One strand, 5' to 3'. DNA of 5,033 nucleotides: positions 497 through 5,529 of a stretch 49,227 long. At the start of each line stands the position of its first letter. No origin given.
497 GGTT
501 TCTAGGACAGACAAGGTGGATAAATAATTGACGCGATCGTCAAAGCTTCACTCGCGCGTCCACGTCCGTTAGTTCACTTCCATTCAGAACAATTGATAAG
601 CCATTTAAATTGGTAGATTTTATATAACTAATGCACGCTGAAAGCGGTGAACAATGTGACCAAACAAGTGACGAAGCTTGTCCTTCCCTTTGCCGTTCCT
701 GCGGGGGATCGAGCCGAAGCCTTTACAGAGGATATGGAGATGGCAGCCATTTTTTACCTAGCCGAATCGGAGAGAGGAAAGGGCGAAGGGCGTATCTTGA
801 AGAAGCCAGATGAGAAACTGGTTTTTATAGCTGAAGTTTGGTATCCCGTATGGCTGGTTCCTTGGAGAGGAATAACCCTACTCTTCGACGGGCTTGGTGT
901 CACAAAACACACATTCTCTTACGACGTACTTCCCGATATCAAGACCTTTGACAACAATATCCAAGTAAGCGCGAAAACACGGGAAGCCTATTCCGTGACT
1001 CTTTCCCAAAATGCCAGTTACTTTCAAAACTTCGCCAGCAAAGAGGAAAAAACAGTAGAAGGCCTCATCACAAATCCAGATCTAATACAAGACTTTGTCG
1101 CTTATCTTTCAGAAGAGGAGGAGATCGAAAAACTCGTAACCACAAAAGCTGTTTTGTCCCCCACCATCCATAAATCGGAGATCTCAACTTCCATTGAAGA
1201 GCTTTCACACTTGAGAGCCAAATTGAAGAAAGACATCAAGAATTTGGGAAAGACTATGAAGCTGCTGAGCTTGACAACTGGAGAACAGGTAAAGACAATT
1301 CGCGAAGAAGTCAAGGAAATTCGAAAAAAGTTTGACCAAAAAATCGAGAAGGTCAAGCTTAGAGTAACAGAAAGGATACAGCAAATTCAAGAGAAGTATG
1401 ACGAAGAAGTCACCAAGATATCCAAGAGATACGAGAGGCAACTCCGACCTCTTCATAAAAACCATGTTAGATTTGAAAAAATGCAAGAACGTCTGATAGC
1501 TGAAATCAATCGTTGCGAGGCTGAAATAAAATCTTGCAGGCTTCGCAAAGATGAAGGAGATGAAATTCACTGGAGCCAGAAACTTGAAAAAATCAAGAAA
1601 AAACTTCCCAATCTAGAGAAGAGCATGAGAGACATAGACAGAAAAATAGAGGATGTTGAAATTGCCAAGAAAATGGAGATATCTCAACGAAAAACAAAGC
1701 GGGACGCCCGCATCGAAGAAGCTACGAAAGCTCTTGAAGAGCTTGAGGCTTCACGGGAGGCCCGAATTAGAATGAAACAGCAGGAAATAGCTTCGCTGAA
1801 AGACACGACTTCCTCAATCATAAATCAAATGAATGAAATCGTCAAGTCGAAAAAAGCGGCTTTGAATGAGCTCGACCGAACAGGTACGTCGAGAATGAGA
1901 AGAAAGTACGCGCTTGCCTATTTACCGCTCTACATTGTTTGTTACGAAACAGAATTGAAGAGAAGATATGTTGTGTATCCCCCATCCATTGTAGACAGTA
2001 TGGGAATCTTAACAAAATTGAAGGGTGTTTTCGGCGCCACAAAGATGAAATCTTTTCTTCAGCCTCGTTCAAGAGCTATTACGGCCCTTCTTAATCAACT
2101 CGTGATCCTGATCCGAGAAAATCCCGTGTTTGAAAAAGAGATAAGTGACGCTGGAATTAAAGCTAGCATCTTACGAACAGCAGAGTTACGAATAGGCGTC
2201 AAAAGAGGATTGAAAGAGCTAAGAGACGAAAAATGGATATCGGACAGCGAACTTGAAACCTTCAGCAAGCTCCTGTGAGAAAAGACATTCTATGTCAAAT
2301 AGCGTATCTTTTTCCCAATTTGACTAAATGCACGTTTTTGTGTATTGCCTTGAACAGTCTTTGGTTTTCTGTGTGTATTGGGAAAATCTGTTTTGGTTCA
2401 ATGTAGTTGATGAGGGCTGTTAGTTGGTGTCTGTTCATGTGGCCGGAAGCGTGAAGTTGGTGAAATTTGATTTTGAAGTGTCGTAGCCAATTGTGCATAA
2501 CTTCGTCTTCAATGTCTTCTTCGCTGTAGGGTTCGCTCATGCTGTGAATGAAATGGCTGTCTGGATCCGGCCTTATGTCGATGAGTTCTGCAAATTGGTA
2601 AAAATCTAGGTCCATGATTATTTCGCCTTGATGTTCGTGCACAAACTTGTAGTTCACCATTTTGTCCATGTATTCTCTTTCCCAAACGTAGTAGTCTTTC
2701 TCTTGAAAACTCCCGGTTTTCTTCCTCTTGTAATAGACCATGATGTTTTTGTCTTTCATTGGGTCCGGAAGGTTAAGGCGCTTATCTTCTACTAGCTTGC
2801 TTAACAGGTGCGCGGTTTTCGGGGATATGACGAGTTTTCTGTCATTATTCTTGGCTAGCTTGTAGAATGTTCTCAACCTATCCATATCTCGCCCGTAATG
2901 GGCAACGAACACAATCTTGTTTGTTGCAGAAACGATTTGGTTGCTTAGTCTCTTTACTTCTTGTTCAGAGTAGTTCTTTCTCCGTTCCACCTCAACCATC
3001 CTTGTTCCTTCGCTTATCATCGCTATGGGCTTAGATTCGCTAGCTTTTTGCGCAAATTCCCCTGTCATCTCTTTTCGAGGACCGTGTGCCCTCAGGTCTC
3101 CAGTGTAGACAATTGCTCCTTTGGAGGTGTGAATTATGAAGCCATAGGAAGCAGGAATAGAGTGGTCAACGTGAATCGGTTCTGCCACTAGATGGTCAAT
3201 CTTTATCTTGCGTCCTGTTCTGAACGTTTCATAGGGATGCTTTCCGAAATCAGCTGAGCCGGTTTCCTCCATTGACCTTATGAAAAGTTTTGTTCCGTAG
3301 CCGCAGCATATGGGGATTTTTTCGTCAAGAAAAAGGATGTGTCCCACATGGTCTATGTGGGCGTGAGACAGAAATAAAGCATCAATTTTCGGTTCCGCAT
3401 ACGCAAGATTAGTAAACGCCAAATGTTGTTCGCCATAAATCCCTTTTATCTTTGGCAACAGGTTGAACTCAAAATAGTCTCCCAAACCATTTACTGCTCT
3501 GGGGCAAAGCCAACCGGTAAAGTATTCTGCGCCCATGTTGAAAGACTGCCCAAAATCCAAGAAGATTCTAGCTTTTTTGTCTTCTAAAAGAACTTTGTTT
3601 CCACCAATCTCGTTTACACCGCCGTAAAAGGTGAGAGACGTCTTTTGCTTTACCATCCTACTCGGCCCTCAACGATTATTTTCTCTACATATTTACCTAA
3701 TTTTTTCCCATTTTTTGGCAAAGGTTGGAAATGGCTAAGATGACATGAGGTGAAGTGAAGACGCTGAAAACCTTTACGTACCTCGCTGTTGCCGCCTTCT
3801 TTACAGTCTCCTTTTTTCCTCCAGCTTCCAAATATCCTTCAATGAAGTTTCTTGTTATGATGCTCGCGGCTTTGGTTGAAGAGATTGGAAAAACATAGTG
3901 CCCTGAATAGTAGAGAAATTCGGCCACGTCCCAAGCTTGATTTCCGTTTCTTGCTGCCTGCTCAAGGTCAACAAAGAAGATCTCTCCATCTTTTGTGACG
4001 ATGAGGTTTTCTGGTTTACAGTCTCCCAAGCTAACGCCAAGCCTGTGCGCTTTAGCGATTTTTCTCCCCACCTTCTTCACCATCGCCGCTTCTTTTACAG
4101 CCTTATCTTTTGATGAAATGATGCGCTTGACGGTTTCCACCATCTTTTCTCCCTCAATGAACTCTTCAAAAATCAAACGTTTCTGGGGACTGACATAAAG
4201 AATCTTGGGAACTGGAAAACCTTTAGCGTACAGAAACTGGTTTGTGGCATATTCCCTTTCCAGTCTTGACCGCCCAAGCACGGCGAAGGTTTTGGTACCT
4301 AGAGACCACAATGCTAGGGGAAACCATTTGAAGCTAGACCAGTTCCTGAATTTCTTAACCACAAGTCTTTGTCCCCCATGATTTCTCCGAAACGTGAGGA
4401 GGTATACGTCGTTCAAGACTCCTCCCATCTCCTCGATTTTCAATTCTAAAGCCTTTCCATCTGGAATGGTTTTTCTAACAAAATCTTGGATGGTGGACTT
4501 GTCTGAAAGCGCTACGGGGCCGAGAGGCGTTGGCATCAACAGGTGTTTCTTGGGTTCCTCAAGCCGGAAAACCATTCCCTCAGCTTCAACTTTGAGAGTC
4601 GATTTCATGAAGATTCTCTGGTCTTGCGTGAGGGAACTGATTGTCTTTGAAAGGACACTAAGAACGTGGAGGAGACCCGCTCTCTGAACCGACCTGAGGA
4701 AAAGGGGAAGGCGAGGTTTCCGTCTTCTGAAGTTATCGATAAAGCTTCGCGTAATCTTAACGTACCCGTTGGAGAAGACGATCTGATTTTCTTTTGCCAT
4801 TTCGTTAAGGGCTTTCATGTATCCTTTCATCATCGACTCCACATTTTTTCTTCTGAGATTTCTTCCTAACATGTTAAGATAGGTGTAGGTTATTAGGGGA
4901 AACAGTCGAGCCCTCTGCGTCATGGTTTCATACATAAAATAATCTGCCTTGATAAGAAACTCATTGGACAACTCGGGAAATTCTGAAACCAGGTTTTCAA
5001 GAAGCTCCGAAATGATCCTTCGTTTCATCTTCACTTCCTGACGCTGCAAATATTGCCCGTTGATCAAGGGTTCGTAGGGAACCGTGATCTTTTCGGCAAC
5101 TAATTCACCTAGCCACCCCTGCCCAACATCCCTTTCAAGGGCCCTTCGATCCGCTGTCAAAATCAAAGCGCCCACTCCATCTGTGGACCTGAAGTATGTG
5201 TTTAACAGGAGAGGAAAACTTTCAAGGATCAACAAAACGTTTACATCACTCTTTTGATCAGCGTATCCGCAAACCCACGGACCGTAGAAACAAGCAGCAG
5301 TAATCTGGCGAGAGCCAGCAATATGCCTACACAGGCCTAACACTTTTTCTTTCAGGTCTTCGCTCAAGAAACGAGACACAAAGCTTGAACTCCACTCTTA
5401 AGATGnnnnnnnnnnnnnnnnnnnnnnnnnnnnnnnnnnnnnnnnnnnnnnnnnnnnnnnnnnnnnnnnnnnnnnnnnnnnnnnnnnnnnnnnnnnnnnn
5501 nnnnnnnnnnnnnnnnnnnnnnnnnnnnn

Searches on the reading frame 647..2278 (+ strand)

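Call 22: search_protein_families(library=pfam, proteins=[window:647-2278:+], max_evalue=0.0001)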
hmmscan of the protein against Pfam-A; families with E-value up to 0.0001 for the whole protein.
window:647-2278:+ (543 aa): 1 family
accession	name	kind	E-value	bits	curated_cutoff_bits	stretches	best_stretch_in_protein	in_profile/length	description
PF20667.3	Sec10_N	-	8.1e-05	23.1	27.4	0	276-409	8-114/118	Exocyst complex component Sec10, N-terminal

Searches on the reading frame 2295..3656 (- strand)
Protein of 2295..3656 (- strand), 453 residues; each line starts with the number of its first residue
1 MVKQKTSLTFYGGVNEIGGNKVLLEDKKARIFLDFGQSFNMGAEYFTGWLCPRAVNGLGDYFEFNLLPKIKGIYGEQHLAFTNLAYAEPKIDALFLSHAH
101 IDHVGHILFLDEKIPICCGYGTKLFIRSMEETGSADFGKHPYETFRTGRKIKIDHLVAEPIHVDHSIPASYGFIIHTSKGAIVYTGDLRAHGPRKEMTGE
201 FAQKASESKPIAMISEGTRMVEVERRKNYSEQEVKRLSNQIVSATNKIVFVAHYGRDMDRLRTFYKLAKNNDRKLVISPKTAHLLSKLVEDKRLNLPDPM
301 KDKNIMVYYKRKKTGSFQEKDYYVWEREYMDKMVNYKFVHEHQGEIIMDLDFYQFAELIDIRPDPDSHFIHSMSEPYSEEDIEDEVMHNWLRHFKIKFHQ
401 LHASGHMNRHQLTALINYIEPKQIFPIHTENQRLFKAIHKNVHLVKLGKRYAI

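Call 22: search_protein_families(library=pfam, proteins=[window:2295-3656:-], max_evalue=0.0001)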
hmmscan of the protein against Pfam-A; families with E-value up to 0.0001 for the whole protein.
window:2295-3656:- (453 aa): 3 families
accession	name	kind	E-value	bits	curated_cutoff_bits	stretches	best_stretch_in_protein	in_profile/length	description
PF12706.13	Lactamase_B_2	-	4.4e-11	43.2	27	1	88-192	27-147/200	Beta-lactamase superfamily domain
PF07521.17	RMMBL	-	1.6e-06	28.4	21.6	1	395-432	5-43/63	Zn-dependent metallo-hydrolase RNA specificity domain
PF00753.33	Lactamase_B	-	2.4e-05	24.8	22.7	1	84-198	37-160/196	Metallo-beta-lactamase superfamily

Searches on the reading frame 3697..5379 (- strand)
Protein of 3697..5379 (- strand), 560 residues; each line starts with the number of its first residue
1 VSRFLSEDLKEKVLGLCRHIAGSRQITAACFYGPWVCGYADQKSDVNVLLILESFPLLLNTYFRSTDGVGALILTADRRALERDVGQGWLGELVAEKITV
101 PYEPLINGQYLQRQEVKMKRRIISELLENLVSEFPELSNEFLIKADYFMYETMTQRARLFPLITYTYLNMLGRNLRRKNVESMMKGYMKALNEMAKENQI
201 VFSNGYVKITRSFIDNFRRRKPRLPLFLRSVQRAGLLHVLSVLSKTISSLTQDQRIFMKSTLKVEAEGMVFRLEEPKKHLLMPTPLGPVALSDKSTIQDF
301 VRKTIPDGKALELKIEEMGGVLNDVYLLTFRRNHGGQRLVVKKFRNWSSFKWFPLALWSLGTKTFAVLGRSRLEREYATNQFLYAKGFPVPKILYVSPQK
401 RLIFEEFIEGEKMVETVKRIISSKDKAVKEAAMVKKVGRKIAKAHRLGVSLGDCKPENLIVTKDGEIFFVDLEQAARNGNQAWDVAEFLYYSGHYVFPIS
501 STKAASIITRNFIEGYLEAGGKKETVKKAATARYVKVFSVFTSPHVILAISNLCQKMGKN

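Call 22: search_protein_families(library=pfam, proteins=[window:3697-5379:-], max_evalue=0.0001)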
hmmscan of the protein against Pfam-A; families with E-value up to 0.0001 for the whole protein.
window:3697-5379:- (560 aa): 2 families
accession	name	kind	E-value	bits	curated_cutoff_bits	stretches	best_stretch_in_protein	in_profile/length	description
PF06293.20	Kdo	-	4.2e-09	36.6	21.3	1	364-485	47-180/207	Lipopolysaccharide kinase (Kdo/WaaP) family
PF01636.29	APH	-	1.5e-05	25.4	23.2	0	444-490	165-211/239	Phosphotransferase enzyme family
